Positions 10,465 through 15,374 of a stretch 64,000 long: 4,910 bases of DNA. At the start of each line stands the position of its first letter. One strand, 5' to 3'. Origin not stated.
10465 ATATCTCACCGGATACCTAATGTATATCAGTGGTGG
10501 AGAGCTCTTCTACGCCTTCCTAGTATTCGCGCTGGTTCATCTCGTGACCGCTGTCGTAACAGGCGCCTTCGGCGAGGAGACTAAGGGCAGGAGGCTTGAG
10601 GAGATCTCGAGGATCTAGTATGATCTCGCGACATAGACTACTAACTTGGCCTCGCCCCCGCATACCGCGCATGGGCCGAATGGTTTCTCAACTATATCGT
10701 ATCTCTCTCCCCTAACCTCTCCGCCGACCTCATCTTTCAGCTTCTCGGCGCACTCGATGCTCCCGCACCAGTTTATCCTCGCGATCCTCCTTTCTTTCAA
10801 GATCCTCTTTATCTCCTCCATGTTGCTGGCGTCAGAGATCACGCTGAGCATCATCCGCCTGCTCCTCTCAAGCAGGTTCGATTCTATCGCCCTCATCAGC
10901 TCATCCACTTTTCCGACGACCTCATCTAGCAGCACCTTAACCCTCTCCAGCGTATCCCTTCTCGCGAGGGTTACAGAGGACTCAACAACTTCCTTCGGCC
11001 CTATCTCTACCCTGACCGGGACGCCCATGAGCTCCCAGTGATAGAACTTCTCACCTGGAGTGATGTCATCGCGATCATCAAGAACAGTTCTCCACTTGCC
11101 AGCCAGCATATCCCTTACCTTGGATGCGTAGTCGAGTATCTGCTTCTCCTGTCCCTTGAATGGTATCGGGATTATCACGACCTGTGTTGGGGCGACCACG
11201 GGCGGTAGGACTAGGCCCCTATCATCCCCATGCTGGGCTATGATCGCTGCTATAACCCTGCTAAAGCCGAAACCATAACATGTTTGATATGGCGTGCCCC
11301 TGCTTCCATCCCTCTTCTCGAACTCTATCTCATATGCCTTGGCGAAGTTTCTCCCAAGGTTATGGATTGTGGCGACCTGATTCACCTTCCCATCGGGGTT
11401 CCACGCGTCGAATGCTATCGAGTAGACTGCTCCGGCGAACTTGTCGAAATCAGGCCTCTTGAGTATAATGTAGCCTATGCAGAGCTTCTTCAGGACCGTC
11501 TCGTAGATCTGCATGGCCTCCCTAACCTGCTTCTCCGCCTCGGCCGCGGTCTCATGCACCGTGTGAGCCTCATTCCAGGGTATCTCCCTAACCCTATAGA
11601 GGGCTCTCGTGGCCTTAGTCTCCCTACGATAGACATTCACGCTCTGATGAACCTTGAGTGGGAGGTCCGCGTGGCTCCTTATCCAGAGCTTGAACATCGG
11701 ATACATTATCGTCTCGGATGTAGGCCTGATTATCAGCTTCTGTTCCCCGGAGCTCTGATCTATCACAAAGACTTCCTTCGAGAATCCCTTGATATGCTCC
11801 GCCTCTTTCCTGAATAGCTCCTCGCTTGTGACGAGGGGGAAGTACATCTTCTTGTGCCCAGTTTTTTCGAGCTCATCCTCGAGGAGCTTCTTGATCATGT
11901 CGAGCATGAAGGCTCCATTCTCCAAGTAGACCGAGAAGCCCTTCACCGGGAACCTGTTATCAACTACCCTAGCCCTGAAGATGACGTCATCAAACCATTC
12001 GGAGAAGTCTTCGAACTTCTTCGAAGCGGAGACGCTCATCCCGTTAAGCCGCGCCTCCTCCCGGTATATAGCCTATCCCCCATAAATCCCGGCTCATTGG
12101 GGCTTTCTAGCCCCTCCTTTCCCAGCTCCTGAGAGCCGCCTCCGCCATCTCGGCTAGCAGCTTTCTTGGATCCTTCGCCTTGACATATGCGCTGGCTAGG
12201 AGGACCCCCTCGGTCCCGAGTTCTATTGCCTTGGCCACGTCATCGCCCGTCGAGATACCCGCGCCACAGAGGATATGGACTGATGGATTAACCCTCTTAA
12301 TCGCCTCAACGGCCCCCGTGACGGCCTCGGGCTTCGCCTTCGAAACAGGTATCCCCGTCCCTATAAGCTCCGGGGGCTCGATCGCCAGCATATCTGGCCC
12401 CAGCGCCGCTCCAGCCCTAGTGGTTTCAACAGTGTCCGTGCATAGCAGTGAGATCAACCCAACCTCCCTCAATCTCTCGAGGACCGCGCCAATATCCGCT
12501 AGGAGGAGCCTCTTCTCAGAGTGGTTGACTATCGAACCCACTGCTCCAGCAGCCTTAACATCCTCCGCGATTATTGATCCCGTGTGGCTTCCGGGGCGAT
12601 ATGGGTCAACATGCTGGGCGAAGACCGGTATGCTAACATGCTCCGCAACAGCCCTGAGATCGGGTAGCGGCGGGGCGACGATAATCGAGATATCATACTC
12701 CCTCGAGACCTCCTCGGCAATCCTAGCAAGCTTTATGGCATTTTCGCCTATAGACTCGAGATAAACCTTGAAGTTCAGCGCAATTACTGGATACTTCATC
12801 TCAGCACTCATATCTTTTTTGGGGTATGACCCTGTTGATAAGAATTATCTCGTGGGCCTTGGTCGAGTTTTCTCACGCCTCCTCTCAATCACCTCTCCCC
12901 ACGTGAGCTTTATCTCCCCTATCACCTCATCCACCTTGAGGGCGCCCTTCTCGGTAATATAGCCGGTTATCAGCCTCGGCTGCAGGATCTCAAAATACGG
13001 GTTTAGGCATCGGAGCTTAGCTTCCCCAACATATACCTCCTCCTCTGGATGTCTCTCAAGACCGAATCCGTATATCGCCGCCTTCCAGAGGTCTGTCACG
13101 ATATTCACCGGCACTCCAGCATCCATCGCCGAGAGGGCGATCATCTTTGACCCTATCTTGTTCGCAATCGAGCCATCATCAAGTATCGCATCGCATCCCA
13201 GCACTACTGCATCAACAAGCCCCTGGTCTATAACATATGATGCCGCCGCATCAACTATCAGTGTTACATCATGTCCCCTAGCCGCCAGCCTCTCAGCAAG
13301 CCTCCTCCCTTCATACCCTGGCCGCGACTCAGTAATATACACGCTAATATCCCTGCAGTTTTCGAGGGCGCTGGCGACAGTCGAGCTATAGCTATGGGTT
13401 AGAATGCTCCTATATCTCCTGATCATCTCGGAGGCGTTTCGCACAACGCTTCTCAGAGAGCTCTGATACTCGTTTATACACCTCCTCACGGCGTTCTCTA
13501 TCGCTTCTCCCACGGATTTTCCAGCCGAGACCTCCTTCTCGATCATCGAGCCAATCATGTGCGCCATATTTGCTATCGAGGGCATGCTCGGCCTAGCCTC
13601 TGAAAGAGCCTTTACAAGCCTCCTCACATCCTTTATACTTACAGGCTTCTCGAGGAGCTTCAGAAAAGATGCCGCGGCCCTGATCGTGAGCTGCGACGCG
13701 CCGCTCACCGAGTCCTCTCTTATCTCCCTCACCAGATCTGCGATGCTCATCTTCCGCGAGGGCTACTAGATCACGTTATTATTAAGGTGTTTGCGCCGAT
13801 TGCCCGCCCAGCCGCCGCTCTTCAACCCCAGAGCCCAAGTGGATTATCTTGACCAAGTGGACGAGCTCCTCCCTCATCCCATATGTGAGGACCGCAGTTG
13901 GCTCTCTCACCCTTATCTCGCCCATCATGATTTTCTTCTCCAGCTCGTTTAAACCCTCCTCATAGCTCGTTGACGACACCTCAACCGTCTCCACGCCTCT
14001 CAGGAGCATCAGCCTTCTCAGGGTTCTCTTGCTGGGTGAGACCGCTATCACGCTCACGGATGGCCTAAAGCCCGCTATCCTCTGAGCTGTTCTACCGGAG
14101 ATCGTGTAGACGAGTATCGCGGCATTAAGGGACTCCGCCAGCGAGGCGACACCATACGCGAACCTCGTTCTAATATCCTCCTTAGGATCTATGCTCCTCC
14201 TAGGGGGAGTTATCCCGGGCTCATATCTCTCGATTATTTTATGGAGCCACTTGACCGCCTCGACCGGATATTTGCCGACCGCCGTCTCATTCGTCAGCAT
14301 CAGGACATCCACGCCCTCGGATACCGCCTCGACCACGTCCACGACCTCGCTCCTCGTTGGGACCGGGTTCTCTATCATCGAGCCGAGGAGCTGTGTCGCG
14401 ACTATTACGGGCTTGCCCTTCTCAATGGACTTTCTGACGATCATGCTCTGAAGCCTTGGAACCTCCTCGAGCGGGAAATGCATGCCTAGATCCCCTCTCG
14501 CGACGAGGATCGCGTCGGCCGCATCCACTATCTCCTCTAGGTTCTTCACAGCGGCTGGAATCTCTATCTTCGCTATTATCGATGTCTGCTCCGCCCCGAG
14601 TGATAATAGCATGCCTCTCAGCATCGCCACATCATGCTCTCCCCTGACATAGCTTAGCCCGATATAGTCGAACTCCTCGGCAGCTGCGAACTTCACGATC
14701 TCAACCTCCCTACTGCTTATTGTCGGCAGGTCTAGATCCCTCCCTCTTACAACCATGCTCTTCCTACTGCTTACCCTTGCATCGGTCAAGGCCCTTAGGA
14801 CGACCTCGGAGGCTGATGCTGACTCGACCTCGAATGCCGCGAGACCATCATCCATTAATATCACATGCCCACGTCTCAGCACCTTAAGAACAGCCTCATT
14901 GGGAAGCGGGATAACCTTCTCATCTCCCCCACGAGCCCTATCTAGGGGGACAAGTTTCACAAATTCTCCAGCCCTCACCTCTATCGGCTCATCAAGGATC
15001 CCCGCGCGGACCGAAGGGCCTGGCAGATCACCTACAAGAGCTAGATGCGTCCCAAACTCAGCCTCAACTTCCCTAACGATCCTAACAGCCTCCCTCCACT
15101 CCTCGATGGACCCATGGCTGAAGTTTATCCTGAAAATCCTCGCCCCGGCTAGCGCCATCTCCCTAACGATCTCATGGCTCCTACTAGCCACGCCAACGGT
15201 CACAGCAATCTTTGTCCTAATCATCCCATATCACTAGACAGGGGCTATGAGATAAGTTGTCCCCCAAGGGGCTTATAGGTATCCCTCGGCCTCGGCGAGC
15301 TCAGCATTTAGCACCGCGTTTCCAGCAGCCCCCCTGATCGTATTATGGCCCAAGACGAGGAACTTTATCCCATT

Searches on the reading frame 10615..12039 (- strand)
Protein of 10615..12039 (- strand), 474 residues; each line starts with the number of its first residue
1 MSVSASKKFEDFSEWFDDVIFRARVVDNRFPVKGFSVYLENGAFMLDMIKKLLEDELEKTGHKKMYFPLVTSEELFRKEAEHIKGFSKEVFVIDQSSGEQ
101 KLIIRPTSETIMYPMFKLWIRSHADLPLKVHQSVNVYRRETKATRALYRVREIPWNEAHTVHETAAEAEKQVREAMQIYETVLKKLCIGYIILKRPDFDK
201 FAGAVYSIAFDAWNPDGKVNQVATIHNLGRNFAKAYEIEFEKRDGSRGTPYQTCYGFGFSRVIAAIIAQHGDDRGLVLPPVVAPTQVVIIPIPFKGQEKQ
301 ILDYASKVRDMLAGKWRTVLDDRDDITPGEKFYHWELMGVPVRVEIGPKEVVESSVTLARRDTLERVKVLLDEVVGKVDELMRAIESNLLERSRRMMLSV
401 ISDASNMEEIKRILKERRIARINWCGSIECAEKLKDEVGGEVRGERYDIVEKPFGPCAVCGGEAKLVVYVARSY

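Call 24: search_protein_families(library=pfam, proteins=[window:10615-12039:-], max_evalue=0.00001)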
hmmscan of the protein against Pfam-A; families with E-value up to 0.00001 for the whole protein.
window:10615-12039:- (474 aa): 3 families
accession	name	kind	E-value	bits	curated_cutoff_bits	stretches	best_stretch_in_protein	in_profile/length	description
PF00587.30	tRNA-synt_2b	-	4.9e-34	118.4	29.3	1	97-270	6-179/179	tRNA synthetase class II core domain (G, H, P, S and T)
PF03129.25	HGTP_anticodon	-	8.8e-20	71.1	21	1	286-380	1-93/94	Anticodon binding domain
PF09180.16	ProRS-C_1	-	1.7e-14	54.1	31.5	1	407-474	1-71/71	Prolyl-tRNA synthetase, C-terminal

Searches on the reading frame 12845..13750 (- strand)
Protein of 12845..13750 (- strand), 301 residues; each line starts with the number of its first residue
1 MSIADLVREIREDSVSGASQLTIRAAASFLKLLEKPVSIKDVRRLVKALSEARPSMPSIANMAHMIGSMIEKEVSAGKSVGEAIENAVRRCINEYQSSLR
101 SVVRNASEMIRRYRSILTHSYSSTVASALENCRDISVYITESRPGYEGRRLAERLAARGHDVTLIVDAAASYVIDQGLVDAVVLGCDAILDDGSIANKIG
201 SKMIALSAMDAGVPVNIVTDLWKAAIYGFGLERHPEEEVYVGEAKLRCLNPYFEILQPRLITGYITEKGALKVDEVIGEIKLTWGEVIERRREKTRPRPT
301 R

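Call 25: search_protein_families(library=pfam, proteins=[window:12845-13750:-], max_evalue=0.00001)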
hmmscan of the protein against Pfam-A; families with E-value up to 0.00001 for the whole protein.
window:12845-13750:- (301 aa): 1 family
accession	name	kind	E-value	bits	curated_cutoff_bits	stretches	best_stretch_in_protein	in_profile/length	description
PF01008.23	IF-2B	-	2.9e-45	155.1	22.4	1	17-272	4-279/280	Initiation factor 2 subunit family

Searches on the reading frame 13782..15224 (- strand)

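Call 25: search_protein_families(library=pfam, proteins=[window:13782-15224:-], max_evalue=0.00001)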
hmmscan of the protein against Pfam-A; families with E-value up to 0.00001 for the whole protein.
window:13782-15224:- (480 aa): 2 families
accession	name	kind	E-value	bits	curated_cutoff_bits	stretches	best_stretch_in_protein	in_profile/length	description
PF00224.27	PK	-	2.7e-85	286.8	30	1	3-324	3-328/328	Pyruvate kinase, barrel domain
PF02887.21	PK_C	-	6e-16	59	28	1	357-452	5-102/114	Pyruvate kinase, alpha/beta domain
